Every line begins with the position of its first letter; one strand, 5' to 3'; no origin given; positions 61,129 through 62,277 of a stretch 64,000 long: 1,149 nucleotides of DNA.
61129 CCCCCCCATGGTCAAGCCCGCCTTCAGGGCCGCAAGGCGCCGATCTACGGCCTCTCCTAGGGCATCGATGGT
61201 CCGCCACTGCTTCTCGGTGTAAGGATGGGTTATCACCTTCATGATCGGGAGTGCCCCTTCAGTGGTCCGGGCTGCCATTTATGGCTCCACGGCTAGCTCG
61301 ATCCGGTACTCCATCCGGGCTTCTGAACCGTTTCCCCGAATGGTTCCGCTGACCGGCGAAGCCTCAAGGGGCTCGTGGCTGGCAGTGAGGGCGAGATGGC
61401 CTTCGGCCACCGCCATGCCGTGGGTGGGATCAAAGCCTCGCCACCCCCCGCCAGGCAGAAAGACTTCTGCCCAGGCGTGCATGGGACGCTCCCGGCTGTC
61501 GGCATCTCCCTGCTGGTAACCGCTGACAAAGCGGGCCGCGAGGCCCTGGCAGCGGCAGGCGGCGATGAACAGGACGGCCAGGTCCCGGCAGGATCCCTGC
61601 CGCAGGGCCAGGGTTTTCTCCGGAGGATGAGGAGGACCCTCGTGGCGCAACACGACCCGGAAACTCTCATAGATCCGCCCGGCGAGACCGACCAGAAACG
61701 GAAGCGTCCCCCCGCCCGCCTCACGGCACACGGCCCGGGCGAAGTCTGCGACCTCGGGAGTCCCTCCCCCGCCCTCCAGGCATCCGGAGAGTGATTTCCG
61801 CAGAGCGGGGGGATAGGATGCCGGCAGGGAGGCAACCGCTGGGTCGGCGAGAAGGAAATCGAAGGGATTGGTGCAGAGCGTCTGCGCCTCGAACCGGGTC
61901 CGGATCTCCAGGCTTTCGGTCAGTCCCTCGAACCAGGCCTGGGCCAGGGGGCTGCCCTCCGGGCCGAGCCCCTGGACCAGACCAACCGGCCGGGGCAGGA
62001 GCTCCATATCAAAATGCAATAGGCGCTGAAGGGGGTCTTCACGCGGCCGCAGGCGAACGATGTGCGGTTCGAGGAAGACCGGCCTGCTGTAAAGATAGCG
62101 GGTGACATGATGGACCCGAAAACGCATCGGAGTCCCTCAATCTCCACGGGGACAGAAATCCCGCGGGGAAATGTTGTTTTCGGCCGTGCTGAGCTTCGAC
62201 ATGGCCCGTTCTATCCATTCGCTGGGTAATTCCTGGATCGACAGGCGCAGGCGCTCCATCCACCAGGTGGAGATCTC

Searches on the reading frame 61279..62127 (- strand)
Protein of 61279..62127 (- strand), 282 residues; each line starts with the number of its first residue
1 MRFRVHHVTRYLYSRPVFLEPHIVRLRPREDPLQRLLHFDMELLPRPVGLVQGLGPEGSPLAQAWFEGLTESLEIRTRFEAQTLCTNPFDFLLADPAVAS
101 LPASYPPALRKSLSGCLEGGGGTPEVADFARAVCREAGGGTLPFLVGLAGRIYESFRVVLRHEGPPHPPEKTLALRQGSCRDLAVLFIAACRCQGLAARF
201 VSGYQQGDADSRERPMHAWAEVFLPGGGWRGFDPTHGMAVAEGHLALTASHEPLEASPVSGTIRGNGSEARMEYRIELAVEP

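Call 36: search_protein_families(library=pfam, proteins=[window:61279-62127:-], max_evalue=0.001)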
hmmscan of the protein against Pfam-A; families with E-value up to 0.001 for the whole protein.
window:61279-62127:- (282 aa): 2 families
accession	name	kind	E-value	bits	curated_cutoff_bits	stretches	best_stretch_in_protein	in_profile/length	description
PF01841.26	Transglut_core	-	2.6e-19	69.9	23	1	162-234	36-108/108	Transglutaminase-like superfamily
PF08379.15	Bact_transglu_N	-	3.6e-18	66.5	27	1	3-81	1-79/80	Bacterial transglutaminase-like N-terminal region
